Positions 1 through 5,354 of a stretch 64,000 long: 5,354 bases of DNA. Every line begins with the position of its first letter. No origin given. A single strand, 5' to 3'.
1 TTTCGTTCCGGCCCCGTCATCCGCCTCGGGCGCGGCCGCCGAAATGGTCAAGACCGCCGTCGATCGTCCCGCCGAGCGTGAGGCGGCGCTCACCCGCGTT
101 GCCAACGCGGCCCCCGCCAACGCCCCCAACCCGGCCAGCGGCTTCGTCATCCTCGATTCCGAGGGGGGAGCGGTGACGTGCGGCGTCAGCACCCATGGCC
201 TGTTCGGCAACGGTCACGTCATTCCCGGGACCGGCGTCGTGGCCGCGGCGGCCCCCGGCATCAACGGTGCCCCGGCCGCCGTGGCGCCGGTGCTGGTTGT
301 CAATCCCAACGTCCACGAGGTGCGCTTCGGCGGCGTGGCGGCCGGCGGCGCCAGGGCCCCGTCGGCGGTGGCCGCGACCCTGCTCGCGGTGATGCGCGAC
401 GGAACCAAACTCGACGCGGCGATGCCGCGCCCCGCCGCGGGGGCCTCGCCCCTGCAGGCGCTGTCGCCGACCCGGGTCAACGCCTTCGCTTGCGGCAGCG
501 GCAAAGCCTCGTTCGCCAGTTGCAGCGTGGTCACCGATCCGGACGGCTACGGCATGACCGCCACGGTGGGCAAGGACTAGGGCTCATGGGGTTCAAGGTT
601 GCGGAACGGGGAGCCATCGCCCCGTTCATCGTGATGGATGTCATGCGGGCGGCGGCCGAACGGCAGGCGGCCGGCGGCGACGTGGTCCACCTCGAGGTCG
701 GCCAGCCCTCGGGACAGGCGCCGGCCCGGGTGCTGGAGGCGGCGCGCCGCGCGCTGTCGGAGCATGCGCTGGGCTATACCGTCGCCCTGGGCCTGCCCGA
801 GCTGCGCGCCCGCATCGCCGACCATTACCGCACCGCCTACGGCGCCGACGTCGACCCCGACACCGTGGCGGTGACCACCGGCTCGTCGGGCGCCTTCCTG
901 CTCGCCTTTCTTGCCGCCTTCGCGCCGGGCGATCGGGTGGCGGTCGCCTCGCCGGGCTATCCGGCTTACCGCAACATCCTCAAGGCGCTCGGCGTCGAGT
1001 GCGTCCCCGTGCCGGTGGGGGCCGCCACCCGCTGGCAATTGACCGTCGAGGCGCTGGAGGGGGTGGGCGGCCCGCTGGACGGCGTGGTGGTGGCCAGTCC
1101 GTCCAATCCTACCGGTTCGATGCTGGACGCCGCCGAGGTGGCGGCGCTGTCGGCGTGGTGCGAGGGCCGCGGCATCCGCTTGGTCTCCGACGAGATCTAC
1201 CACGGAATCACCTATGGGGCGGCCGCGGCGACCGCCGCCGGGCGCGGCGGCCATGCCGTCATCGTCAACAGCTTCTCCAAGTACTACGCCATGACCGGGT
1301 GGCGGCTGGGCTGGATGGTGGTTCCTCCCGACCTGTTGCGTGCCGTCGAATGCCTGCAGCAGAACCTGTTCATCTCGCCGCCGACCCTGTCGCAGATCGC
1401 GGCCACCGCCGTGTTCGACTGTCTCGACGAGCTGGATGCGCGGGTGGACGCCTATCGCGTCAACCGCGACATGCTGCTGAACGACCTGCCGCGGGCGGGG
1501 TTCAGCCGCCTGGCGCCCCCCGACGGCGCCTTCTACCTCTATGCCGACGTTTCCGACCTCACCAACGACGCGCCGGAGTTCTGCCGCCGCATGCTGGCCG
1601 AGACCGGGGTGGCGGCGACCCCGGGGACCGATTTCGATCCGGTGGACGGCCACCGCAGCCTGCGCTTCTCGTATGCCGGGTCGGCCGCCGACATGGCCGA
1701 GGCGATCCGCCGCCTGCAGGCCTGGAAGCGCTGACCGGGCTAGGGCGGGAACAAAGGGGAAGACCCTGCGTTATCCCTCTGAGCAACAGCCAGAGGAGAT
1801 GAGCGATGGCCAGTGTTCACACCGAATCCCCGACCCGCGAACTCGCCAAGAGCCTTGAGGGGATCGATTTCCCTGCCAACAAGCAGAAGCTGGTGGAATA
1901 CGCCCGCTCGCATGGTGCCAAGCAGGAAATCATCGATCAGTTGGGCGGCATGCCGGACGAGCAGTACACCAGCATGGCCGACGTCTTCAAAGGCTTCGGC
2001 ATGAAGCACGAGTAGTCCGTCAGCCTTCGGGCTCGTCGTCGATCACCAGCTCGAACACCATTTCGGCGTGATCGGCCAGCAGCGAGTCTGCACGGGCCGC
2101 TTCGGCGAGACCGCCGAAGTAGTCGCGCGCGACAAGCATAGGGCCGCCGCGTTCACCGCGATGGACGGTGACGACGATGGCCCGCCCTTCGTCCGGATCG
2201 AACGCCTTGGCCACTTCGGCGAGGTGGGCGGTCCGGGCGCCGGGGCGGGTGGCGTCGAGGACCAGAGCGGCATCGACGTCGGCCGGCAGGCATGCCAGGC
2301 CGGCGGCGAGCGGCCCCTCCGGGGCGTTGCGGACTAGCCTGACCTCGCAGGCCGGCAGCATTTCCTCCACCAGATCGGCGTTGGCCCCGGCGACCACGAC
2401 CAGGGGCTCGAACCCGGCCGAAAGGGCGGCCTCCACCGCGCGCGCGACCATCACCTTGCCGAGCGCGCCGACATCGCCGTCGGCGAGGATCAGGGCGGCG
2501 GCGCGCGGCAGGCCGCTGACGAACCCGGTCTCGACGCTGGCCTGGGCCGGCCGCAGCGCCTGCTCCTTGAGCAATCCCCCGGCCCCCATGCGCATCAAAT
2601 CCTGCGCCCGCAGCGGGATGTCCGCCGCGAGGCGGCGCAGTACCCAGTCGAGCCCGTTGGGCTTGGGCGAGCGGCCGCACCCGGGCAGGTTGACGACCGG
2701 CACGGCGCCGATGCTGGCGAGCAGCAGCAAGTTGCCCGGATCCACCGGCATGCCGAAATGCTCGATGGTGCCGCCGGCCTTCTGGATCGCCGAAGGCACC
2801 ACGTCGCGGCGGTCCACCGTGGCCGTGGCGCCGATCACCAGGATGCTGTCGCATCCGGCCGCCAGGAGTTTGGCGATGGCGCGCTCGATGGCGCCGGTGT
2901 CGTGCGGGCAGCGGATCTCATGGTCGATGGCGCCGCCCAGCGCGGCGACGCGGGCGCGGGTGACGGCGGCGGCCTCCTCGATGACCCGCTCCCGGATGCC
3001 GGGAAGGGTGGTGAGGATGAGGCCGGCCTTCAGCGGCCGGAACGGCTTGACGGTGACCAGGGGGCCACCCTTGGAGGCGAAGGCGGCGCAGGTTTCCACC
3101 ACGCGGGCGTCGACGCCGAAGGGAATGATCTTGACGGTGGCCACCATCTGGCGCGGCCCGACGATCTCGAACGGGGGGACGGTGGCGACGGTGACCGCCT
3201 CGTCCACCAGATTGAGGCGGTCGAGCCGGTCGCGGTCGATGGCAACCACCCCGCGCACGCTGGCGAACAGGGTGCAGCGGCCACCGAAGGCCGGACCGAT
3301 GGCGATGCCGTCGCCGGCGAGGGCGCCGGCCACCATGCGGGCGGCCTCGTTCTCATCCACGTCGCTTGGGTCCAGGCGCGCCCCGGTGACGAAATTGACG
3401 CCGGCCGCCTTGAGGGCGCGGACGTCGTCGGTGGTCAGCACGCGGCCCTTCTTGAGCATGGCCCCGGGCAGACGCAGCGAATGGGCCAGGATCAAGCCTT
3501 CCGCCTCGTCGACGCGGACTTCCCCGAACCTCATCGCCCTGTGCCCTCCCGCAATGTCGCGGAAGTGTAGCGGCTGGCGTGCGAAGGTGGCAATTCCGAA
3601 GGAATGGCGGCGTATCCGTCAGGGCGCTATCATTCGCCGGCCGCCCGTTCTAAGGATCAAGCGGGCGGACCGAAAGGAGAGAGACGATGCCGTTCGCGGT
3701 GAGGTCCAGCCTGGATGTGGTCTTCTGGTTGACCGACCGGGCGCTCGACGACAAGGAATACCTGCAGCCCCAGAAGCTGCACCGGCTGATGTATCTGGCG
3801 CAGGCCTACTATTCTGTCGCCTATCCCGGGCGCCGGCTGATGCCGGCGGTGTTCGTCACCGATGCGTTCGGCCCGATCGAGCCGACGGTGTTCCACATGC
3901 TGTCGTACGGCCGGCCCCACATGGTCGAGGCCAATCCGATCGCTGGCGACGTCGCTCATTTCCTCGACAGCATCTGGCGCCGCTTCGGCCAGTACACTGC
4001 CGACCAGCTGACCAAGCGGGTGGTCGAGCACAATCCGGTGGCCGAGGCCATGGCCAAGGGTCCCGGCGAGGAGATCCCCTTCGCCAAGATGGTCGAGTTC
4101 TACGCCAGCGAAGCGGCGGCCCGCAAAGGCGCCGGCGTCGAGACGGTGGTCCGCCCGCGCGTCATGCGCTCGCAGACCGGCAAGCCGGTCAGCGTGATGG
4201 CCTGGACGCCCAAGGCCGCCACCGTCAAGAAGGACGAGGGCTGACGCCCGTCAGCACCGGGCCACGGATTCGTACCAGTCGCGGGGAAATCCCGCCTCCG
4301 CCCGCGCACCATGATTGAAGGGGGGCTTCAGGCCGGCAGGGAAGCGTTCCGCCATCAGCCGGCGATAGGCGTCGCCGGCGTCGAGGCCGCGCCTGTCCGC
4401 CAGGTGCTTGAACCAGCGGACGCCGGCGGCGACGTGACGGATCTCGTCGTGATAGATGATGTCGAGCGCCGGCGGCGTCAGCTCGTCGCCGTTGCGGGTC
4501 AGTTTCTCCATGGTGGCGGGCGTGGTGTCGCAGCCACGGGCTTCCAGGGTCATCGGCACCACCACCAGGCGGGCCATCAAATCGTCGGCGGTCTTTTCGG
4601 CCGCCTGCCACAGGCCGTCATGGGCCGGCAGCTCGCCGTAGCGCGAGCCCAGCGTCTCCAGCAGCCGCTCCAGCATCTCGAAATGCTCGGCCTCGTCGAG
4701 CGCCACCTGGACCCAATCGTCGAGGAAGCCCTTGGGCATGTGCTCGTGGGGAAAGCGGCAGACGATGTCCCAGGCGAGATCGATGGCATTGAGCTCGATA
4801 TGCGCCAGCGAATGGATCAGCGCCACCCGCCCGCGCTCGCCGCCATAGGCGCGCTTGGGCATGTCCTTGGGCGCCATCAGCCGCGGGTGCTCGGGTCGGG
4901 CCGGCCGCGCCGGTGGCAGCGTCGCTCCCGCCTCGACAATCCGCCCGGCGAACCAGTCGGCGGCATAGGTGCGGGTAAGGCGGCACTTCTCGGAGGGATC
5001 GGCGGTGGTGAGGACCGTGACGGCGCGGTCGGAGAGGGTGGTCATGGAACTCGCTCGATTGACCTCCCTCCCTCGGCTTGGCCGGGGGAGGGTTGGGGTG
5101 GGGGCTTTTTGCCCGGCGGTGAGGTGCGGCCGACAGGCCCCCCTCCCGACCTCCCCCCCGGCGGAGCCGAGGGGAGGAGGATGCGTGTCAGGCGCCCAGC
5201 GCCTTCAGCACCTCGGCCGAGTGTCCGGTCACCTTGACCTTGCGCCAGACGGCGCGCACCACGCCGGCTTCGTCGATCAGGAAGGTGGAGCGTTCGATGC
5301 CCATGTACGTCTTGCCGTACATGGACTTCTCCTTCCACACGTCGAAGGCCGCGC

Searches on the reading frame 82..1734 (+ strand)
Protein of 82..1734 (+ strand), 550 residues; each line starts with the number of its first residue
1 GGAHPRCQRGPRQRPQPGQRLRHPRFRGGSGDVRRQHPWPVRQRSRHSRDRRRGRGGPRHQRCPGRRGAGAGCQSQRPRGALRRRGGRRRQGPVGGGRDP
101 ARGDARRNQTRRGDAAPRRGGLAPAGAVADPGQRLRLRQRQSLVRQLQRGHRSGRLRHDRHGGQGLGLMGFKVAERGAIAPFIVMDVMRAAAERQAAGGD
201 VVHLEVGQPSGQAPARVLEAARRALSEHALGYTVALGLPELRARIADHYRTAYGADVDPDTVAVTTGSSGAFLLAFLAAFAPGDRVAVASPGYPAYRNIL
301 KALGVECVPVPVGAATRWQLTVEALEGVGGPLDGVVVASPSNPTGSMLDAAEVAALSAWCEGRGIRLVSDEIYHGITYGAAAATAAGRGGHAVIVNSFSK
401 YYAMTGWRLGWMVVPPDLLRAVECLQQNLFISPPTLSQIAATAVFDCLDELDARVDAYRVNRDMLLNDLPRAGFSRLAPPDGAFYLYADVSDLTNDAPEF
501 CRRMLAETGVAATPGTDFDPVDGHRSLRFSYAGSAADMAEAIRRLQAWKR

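Call 46: search_protein_families(library=pfam, proteins=[window:82-1734:+], max_evalue=0.000001)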
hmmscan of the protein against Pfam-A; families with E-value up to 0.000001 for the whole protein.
window:82-1734:+ (550 aa): 1 family
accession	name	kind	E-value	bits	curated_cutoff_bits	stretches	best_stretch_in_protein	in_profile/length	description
PF00155.27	Aminotran_1_2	-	2.1e-62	211.8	19.7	1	200-545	2-361/361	Aminotransferase class I and II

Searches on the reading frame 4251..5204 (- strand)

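Call 46: search_protein_families(library=pfam, proteins=[window:4251-5204:-], max_evalue=0.000001)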
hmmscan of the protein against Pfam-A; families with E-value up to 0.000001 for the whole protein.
window:4251-5204:- (317 aa): 1 family
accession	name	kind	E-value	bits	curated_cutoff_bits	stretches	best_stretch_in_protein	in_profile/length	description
PF04305.20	DUF455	-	6e-96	321.2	34.3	1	67-312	2-247/247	Protein of unknown function (DUF455)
